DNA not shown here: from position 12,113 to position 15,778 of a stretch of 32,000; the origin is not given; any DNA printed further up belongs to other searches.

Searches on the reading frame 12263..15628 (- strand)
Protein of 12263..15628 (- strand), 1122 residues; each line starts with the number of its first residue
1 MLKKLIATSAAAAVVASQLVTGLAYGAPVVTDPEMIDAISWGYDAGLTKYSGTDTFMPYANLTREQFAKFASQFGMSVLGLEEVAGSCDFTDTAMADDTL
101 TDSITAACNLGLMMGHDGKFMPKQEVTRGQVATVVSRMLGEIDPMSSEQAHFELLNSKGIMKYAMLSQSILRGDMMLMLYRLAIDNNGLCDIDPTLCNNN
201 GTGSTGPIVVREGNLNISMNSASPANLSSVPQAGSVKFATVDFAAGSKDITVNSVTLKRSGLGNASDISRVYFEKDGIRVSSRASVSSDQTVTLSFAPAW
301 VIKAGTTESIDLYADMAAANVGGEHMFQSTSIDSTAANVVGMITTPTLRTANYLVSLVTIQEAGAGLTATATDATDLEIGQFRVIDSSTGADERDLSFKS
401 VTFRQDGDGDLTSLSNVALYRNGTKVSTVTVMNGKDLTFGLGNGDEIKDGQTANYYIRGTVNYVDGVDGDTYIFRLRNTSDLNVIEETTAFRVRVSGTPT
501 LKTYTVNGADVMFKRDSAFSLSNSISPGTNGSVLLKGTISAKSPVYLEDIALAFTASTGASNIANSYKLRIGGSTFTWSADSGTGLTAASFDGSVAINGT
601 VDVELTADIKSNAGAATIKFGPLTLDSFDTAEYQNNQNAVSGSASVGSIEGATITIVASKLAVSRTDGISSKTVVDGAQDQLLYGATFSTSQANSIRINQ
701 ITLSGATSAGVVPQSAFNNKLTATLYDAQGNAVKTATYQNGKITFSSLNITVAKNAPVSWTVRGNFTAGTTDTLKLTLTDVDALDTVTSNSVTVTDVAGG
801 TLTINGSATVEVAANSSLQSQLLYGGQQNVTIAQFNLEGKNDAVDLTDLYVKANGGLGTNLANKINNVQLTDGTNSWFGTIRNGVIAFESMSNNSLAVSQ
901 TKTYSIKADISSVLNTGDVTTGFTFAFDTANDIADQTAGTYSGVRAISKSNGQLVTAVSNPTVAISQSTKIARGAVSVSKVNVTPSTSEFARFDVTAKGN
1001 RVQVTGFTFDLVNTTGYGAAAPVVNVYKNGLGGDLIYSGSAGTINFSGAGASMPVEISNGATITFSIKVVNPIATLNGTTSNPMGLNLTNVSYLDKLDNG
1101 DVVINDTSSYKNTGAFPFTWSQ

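Call 5: search_protein_families(library=pfam, max_evalue=1, proteins=[window:12263-15628:-])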
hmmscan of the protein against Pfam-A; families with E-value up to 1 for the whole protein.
seq(1122 aa): 2 families
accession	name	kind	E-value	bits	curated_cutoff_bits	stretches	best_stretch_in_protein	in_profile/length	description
PF00395.25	SLH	-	1e-06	29.1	20.8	2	90-132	2-44/44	S-layer homology domain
PF05738.19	Cna_B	-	0.041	14.8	22.3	0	411-460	17-68/87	Cna protein B-type domain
